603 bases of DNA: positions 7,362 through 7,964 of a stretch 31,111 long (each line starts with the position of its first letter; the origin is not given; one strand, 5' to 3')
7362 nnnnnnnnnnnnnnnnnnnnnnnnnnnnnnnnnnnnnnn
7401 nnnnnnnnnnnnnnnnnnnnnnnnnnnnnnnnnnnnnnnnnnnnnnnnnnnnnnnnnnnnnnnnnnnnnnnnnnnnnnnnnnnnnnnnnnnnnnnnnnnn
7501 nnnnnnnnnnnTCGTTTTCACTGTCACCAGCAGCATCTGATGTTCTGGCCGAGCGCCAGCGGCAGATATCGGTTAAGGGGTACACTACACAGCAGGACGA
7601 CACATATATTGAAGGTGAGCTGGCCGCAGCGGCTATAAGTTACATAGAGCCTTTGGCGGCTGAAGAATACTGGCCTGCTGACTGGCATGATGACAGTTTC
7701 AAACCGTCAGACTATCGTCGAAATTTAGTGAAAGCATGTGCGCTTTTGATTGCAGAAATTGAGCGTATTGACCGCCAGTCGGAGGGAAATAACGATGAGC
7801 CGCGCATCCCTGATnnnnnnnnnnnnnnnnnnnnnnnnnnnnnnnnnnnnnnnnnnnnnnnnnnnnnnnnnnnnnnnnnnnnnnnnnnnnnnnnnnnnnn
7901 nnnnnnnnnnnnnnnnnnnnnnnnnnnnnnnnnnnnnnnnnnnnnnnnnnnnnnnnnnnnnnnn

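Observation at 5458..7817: Early accessory block of five unassigned small ORFs flanking gam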

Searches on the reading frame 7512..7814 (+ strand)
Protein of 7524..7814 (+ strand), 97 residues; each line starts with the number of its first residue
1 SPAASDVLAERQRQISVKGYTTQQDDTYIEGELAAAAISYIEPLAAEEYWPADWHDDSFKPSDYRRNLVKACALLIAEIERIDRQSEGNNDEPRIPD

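Call 37: search_dna_similar(query=window:7524-7814:+, collection=phages, mode=protein, max_rows=60, rows=spread, max_evalue=0.001)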
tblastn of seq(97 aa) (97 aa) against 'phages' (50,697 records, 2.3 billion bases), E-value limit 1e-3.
Records with a match: 156; places in all: 156; records where one place covers at least 80% of the query: 155.
Best place of each record, by identity: <60% 156.
By first word of the organism name: Pseudomonas 106; Rhodobacter 13; Acinetobacter 7; Burkholderia 6; Enterobacteria 4; Escherichia 3; Klebsiella 3; Bradyrhizobium 2; Bacteriophage 2; Microcystis 2; and 8 more.
By host as written in the record: Pseudomonas aeruginosa 44; - 21; Rhodobacter capsulatus YW1 11; Pseudomonas aeruginosa PAO1 7; Pseudomonas aeruginosa PA14 7; Escherichia coli 5; Acinetobacter baumannii 5; Pseudomonas sp. 3; and 45 more.
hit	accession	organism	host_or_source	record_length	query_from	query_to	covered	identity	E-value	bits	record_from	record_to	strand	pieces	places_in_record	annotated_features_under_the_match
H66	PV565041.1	Pseudomonas phage Jeremy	Pseudomonas putida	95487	1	88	91%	50.0%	2e-14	72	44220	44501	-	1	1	hypothetical protein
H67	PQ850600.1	Escherichia phage Dewey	Escherichia coli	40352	1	85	88%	48.9%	2e-18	83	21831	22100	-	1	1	HNH endonuclease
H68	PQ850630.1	Escherichia phage TanjaMuster_Bas81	Escherichia coli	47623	1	84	87%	49.4%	2e-15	75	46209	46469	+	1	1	hypothetical protein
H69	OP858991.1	Synechococcus phage Sc-Yong805-1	Synechococcus elongatus PCC 7942 = ...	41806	1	84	87%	48.4%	7e-18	82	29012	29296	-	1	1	hypothetical protein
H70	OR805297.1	Pseudomonas phage Knedl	Pseudomonas aeruginosa PAO1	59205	6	89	87%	48.3%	8e-12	65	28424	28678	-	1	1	hypothetical protein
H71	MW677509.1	Rhodobacter phage RcBaka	Rhodobacter capsulatus YW1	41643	1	97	100%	41.3%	7e-13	68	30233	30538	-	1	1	48: hypothetical protein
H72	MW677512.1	Rhodobacter phage RcFrancesLouise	Rhodobacter capsulatus YW1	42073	1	97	100%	41.3%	8e-13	68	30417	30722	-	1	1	48: hypothetical protein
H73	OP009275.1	Rhodobacter phage RcKvothe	Rhodobacter capsulatus YW1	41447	1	97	100%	41.3%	1e-12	67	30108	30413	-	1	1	hypothetical protein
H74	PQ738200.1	Pseudomonas phage phita81A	Pseudomonas aeruginosa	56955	6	89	87%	47.7%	3e-10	60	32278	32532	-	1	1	hypothetical protein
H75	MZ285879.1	Pseudomonas phage PA8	Pseudomonas aeruginosa PAO1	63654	6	93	91%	45.2%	2e-10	61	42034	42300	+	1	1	hypothetical protein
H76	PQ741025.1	Pseudomonas phage CRPAP1904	Pseudomonas aeruginosa CRPA190 ...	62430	6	91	89%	46.2%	2e-10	61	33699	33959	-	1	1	hypothetical protein (x2)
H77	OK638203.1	Pseudomonas phage BHU-17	Pseudomonas aeruginosa MTCC 5928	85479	6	90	88%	46.7%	2e-10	61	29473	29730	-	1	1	record has no annotation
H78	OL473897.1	Pseudomonas phage Pa BHU-15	Pseudomonas aeruginosa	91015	6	90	88%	46.7%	2e-10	61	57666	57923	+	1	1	hypothetical protein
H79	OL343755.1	Pseudomonas phage BHU-1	Pseudomonas aeruginosa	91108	6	90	88%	46.7%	2e-10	61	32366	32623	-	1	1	hypothetical protein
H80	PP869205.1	Pseudomonas phage PA_L9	Pseudomonas aeruginosa (clinical ...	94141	6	89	87%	47.2%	1e-10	61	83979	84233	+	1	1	PAL9_110: hypothetical protein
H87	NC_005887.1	Burkholderia phage BcepC6B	Burkholderia cepacia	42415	3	90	91%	43.9%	2e-13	69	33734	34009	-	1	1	hypothetical protein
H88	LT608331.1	Pseudomonas phage vB_PaeS_PcyII-40_PfII40a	-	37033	6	84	81%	48.8%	7e-10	59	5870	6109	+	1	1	hypothetical protein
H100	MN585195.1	Pseudomonas phage AUS531phi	Pseudomonas aeruginosa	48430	6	93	91%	39.4%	4e-13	68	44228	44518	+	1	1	restriction alleviation protein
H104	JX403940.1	Acinetobacter phage YMC/09/02/B1251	Acinetobacter baumannii YMC/09/02/B1251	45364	1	92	95%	36.6%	3e-10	60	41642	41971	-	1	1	hypothetical protein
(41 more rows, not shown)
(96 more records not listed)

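Call 46: get_annotated_region(hit=H88, flank=3500)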
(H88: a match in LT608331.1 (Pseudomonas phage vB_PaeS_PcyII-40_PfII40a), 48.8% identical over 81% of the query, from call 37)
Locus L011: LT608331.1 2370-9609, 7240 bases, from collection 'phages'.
description: Pseudomonas phage vB_PaeS_PcyII-40_PfII40a isolate PfII40A_reads genome assembly, chromosome: PFII40A.
organism: Pseudomonas phage vB_PaeS_PcyII-40_PfII40a (NCBI taxid 1926503)
taxonomy: Viruses; Duplodnaviria; Heunggongvirae; Uroviricota; Caudoviricetes; Casadabanvirus; Casadabanvirus PfII40a
host: -; source: -; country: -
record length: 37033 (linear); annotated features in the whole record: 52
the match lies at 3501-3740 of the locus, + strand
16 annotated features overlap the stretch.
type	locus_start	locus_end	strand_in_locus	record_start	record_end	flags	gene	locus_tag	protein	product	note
CDS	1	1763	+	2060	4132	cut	-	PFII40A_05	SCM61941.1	transposase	-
CDS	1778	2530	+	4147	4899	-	-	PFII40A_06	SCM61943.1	DNA transposition protein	-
CDS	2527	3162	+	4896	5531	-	-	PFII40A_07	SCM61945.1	hypothetical protein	-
CDS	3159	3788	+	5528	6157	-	-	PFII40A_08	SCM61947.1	hypothetical protein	-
CDS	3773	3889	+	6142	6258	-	-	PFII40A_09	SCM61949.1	hypothetical protein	-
CDS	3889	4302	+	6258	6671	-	-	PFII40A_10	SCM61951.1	hypothetical protein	-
CDS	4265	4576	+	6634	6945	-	-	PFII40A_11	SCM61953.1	hypothetical protein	-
CDS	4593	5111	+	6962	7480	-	-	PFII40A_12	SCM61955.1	Mu-like prophage FluMu host-nuclease inhibitor protein gam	-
CDS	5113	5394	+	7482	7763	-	-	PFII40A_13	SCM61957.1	Host nuclease inhibitor protein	-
CDS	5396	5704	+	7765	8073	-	-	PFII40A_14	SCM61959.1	hypothetical protein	-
CDS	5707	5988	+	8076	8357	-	-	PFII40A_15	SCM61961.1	hypothetical protein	-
CDS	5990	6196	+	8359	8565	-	-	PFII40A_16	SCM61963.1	hypothetical protein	-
CDS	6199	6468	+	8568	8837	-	-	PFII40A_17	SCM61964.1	hypothetical protein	-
CDS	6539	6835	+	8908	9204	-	-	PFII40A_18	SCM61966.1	hypothetical protein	-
CDS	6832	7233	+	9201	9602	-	-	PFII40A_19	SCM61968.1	hypothetical protein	-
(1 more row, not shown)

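Call 47: get_annotated_region(hit=H67, flank=2500)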
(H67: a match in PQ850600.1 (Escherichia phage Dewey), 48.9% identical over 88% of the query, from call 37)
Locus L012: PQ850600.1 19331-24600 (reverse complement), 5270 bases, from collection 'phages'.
description: Escherichia phage Dewey, complete genome.
organism: Escherichia phage Dewey (NCBI taxid 3391567)
taxonomy: Viruses
host: Escherichia coli; source: sewage plant inflow; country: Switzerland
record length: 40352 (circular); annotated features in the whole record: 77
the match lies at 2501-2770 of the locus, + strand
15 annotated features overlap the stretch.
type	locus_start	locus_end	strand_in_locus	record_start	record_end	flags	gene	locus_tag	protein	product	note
CDS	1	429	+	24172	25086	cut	-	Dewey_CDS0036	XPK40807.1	RecT-like ssDNA annealing protein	DNA, RNA and nucleotide metabolism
CDS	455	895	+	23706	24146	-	-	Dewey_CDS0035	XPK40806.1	Mu Gam-like end protection protein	DNA, RNA and nucleotide metabolism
CDS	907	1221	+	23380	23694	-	-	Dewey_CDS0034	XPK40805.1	transcriptional regulator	D5-like; transcription regulation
CDS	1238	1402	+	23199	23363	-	-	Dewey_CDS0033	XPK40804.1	hypothetical protein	-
CDS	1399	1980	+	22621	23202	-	-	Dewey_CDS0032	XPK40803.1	hypothetical protein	-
CDS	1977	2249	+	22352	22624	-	-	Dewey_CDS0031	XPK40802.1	hypothetical protein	-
CDS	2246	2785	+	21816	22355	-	-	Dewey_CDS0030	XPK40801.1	HNH endonuclease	DNA, RNA and nucleotide metabolism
CDS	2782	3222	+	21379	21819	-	-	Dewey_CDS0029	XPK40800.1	hypothetical protein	-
CDS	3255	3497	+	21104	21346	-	-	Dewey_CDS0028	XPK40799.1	hypothetical protein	-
CDS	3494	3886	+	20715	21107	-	-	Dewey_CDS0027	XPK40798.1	hypothetical protein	-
CDS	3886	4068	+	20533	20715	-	-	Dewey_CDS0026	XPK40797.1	hypothetical protein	-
CDS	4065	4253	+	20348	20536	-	-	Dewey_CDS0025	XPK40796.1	hypothetical protein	-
CDS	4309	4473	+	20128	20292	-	-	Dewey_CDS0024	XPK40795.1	hypothetical protein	released from the phage upon host infection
CDS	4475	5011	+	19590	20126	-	-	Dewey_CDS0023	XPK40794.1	RNA-binding protein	DNA, RNA and nucleotide metabolism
CDS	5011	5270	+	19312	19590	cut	-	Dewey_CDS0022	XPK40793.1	hypothetical protein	-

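Call 48: get_annotated_region(hit=H71, flank=2000)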
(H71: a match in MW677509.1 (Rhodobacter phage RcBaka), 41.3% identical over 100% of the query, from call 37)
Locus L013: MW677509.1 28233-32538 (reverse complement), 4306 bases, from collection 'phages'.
description: Rhodobacter phage RcBaka, complete genome.
organism: Rhodobacter phage RcBaka (NCBI taxid 2835966)
taxonomy: Viruses; Duplodnaviria; Heunggongvirae; Uroviricota; Caudoviricetes
host: Rhodobacter capsulatus YW1; source: water; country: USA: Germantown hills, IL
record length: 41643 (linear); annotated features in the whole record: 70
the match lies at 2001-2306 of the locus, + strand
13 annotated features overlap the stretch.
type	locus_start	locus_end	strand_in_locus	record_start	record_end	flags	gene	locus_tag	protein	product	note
CDS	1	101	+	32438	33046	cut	53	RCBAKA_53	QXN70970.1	hypothetical protein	-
CDS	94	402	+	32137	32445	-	52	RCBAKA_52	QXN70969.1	hypothetical protein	-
CDS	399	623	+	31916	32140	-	51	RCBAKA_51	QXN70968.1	hypothetical protein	-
CDS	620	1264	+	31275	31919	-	50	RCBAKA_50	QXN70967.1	ASCH domain containing protein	-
CDS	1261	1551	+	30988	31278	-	49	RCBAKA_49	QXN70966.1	hypothetical protein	-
CDS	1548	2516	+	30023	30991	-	48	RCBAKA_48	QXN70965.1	hypothetical protein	-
CDS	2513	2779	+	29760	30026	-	47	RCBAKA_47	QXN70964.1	helix-turn-helix DNA binding domain protein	-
CDS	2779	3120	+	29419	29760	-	46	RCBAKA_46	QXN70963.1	helix-turn-helix DNA binding domain protein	-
CDS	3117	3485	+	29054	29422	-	45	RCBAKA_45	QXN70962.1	hypothetical protein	-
CDS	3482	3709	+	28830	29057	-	44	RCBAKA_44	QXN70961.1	hypothetical protein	-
CDS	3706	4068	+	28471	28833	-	43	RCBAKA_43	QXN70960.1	hypothetical protein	-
CDS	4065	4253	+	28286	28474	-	42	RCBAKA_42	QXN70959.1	hypothetical protein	-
CDS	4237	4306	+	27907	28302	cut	41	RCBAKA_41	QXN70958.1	HNH endonuclease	-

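Call 49: get_annotated_region(hit=H100, flank=2000)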
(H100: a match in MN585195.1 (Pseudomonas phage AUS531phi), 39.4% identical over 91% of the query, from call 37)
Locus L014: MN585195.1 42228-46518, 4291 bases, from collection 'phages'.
description: Pseudomonas phage AUS531phi, complete genome.
organism: Pseudomonas phage AUS531phi (NCBI taxid 2663264)
taxonomy: Viruses; Duplodnaviria; Heunggongvirae; Uroviricota; Caudoviricetes
host: Pseudomonas aeruginosa; source: -; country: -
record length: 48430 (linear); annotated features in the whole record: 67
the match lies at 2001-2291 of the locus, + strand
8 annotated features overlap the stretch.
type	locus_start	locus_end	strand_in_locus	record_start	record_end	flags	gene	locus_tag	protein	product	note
CDS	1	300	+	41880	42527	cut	-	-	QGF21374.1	protein of unknown function DUF550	DUF550 domain-containing protein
CDS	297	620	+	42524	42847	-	-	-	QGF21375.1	protein of unknown function DUF4406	DUF4406 TIR2 superfamily, phage protein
CDS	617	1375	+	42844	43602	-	-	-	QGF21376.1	hypothetical protein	-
CDS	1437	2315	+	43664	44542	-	-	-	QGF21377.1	restriction alleviation protein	Restriction alleviation protein Lar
CDS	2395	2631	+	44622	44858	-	-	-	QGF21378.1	protein of unknown function DUF4224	DUF4224 domain-containing, phage protein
CDS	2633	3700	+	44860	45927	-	-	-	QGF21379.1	integrase family protein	-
tRNA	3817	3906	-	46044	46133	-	-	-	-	tRNA-Ser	-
CDS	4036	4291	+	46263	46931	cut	-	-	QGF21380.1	DNA adenine methyltransferase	-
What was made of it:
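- A few carriers of the domain are annotated as restriction-alleviation (Lar-like zinc-ribbon) fusions (calls 37, 49).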

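Call 50: get_annotated_region(hit=H104, flank=2000)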
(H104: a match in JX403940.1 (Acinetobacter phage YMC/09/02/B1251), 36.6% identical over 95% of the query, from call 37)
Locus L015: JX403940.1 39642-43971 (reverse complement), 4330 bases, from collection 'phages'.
description: Acinetobacter phage YMC/09/02/B1251_ABA_BP, complete genome.
organism: Acinetobacter phage YMC/09/02/B1251 (NCBI taxid 1221835)
taxonomy: Viruses; Duplodnaviria; Heunggongvirae; Uroviricota; Caudoviricetes; Vieuvirus; Vieuvirus B1251
host: Acinetobacter baumannii YMC/09/02/B1251; source: isolate from sewage sample from a university hospital; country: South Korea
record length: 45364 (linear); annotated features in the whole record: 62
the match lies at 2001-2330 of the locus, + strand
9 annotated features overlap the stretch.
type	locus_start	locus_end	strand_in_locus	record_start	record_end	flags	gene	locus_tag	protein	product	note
CDS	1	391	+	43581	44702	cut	-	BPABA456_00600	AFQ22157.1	putative phage nucleotide-binding protein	-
CDS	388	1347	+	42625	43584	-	-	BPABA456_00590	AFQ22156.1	hypothetical protein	-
CDS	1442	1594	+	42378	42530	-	-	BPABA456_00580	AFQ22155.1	hypothetical protein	-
CDS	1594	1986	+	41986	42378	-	-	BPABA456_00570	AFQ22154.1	hypothetical protein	-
CDS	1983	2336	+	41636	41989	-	-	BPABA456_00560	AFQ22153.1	hypothetical protein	-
CDS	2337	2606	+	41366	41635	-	-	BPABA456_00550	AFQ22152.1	hypothetical protein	-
CDS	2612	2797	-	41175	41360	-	-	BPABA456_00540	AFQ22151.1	hypothetical protein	-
CDS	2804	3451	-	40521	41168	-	-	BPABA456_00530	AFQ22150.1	hypothetical protein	-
CDS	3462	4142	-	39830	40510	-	-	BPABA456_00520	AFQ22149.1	hypothetical protein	-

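Call 51: get_annotated_region(hit=H69, flank=2000)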
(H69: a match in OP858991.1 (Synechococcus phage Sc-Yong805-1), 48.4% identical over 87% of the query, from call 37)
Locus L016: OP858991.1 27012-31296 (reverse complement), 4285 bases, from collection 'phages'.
description: Synechococcus phage Sc-Yong805-1, complete genome.
organism: Synechococcus phage Sc-Yong805-1 (NCBI taxid 2996062)
taxonomy: Viruses
host: Synechococcus elongatus PCC 7942 = FACHB-805; source: -; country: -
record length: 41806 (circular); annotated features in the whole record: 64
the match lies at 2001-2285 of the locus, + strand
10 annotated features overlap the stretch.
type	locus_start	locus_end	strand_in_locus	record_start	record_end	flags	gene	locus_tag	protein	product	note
CDS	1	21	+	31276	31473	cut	-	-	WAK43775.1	hypothetical protein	-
CDS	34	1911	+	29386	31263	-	-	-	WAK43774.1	hypothetical protein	-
CDS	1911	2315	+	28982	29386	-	-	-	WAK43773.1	hypothetical protein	-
CDS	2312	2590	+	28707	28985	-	-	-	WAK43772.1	hypothetical protein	-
CDS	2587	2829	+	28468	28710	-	-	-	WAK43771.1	hypothetical protein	-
CDS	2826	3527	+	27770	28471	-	-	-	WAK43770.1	hypothetical protein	-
CDS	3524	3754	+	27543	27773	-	-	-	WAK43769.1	hypothetical protein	-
CDS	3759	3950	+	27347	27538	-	-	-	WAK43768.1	hypothetical protein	-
CDS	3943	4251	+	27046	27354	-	-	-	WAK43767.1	hypothetical protein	-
CDS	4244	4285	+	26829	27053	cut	-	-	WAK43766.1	hypothetical protein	-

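Call 52: get_annotated_region(hit=H87, flank=2000)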
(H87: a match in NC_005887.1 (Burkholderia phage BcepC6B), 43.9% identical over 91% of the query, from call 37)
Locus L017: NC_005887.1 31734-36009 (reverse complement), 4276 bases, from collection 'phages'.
description: Burkholderia phage BcepC6B, complete genome.
organism: Burkholderia phage BcepC6B (NCBI taxid 2883949)
taxonomy: Viruses; Duplodnaviria; Heunggongvirae; Uroviricota; Caudoviricetes; Ryyoungvirus; Ryyoungvirus bcepC6B
host: Burkholderia cepacia; source: -; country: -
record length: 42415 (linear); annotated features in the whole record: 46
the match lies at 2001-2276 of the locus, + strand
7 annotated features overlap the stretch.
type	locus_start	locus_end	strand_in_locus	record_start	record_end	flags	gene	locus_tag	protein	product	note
CDS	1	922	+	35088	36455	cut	-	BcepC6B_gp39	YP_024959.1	exonuclease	similar to Bordetella phage BPP-1 (Bbp38); gp39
CDS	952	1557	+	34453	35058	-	-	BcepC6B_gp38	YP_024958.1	DUF2815 family protein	similar to Bordetella phage BPP-1 (Bbp40); gp38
CDS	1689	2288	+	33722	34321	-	-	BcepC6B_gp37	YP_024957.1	hypothetical protein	gp37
CDS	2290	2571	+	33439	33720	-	-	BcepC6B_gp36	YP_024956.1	hypothetical protein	gp36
CDS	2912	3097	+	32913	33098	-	-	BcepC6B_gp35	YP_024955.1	membrane associated protein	gp35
CDS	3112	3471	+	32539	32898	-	-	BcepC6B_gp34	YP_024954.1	hypothetical protein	gp34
CDS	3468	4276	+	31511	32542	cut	-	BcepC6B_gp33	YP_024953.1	DNA methyltransferase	gp33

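Call 53: search_protein_families(library=pfam, proteins=[L013:1548-2516:+, L014:1437-2315:+, L015:1983-2336:+, L016:1911-2315:+, L017:1689-2288:+, L011:3159-3788:+, L012:2246-2785:+, L011:5113-5394:+], max_evalue=1)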
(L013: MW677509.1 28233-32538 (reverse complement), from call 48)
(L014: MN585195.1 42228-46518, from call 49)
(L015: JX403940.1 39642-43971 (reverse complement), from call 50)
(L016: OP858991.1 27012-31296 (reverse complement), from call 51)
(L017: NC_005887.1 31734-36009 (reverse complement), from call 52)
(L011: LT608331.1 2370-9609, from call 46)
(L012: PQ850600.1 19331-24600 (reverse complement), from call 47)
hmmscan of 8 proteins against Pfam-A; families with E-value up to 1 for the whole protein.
L013:1548-2516:+ (322 aa): 0 families

L014:1437-2315:+ (292 aa): 3 families
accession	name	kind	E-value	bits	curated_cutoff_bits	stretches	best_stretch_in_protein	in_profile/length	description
PF09723.15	Zn_ribbon_8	-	0.48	10.9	34.4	0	130-143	22-36/41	Zinc ribbon domain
PF23455.1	DUF7129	-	0.75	10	30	0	133-144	26-37/45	Domain of unknown function (DUF7129)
PF24460.1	DUF7575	-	0.85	9.5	28.5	1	134-146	3-15/28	Domain of unknown function (DUF7575)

L015:1983-2336:+ (117 aa): 0 families

L016:1911-2315:+ (134 aa): 0 families

L017:1689-2288:+ (199 aa): 9 families
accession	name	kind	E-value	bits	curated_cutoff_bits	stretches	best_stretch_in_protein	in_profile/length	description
PF13191.12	AAA_16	-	0.00079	20.4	32.6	1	32-111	26-103/167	AAA ATPase domain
PF01637.24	ATPase_2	-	0.032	14.5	33.2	1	33-59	23-49/225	ATPase domain predominantly from Archaea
PF13555.12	AAA_29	-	0.073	13.3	27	1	25-46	16-38/61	P-loop containing region of AAA domain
PF03029.23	ATP_bind_1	-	0.087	13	27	1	35-65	1-31/240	Conserved hypothetical ATP binding protein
PF08298.17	AAA_PrkA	-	0.13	11.7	25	1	24-130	79-185/358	PrkA AAA domain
PF00009.33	GTP_EFTU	-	0.21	11.6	26.5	1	30-59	3-32/188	Elongation factor Tu GTP binding domain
PF13401.12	AAA_22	-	0.26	12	27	1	33-49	8-24/130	AAA domain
PF13476.12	AAA_23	-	0.28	12.2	27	1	24-91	13-78/201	AAA domain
PF13166.12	AAA_13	-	0.41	9.7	36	1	28-66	15-58/713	AAA domain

L011:3159-3788:+ (209 aa): 0 families

L012:2246-2785:+ (179 aa): 3 families
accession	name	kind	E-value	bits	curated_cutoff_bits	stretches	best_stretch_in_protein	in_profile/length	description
PF13935.11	Ead_Ea22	-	7.8e-23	82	27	1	2-83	1-89/139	Ead/Ea22-like protein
PF02769.27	AIRS_C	-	0.046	14.3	23.1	1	14-82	78-147/156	AIR synthase related protein, C-terminal domain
PF19730.4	DUF6221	-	0.65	11.1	27.6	1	11-67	17-69/122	Family of unknown function (DUF6221)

L011:5113-5394:+ (93 aa): 0 families

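Call 57: find_homologous_proteins(query=A3, max_evalue=0.001)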
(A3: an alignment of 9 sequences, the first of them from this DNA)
Query A3 (9 sequences) (93 aa, profile of the alignment): 7817 proteins with E <= 0.001 among 8000 candidates; the best 120 are listed.
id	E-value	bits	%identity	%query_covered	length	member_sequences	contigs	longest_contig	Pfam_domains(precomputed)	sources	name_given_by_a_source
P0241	3.4e-39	151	47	92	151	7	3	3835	PF13935.12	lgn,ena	-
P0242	7.0e-39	150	46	95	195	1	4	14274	PF13935.12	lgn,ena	-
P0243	1.0e-38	149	48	90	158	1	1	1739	PF13935.12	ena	-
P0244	1.1e-38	149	46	92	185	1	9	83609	PF13935.12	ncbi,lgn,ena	ncbi:TPA: ead/Ea22-like family protein [Escherichia coli]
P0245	1.4e-38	149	46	95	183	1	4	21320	PF13935.12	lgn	-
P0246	1.4e-38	149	45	95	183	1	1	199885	PF13935.12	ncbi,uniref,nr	ncbi:ead/Ea22-like family protein [Escherichia coli]|uniref:ead/Ea22-like family protein n=1 Tax=Esc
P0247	1.5e-38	149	45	95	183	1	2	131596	PF13935.12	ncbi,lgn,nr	ncbi:ead/Ea22-like family protein [Escherichia coli]|nr:ead/Ea22-like family protein [Escherichia co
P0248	1.6e-38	148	46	92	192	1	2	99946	PF13935.12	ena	-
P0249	1.6e-38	148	47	91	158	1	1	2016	PF13935.12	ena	-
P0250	1.7e-38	148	45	95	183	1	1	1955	PF13935.12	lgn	-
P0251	1.8e-38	148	45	95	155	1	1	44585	-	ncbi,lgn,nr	ncbi:TPA: hypothetical protein ONC27_004184 [Enterobacter asburiae]|nr:hypothetical protein [Enterob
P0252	1.9e-38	148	46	92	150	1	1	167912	-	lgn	-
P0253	1.9e-38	148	46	92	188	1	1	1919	PF13935.12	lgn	-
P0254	2.0e-38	148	46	92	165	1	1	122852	-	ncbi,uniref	ncbi:hypothetical protein [Citrobacter portucalensis]|uniref:hypothetical protein n=1 Tax=Citrobacte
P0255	2.0e-38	148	46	92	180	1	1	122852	-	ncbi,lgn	ncbi:Phage protein [Citrobacter portucalensis]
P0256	2.1e-38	148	46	92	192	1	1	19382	PF13935.12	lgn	-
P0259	2.6e-38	148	46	92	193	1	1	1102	PF13935.12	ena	-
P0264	6.8e-38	146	45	95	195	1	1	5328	PF13935.12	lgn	-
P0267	8.6e-38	146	48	90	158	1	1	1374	PF13935.12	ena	-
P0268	8.9e-38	146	45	95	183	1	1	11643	PF13935.12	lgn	-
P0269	1.2e-37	146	52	92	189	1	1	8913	PF13935.12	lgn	-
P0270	1.4e-37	145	46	94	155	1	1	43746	PF13935.12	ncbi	-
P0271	1.5e-37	145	47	94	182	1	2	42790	PF13935.12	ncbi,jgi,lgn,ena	-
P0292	7.3e-37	143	46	95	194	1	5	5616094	PF13935.12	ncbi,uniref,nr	ncbi:hypothetical protein CRN15_00985 [Raoultella planticola]|uniref:ead/Ea22-like family protein n=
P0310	1.0e-36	143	49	91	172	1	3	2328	PF13935.12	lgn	-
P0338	1.4e-36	142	44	97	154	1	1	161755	PF13935.12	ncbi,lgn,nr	ncbi:ead/Ea22-like family protein [Salmonella enterica subsp. enterica]|nr:ead/Ea22-like family prot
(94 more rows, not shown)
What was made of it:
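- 7515..7817 (+): ORF6 residues 119-218 plus stop: acidic, portable, mainly four-helix C-terminal domain (motif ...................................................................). At least 7,817 clusters at E<=1e-3, many with PF13935 at the N-terminus (call 57).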

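Call 58: search_solved_structures(query=A3, max_evalue=10, show_alignments=3)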
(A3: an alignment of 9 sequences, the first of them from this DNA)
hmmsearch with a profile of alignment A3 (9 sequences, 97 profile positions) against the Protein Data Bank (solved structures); distinct sequences matched with E-value up to 10: 0.
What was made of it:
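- On All-alpha NTP pyrophosphohydrolase superfamily (MazG-like): No PDB profile hit (call 58).
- No profile hit to PDB sequences (call 58).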

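Call 68: predict_structure(alignment_id=A4)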
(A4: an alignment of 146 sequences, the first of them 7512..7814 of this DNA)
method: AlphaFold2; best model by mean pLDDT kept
length: 101 residues; sequences in the alignment: 146
mean_pLDDT: 87.1   pTM: 0.79
mean pLDDT of the five models: 87.1, 86.2, 83.4, 83.0, 81.3
residues with pLDDT >= 90: 60; 70-90: 29; 50-70: 12; < 50: 0
segments of 3 or more residues with pLDDT < 50: none
pLDDT, mean of each block of 10 residues (from residue 1): 90 96 90 92 90 77 87 97 95 60 62
secondary structure, 60 per line:
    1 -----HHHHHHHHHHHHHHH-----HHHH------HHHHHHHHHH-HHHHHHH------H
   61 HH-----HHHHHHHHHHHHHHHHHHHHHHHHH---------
elements in order: H6-20 H26-29 H36-45 H47-53 H68-92
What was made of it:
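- Tried and rejected: A domain-only run with a more diverse alignment fixed this (pLDDT 87, call 68).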
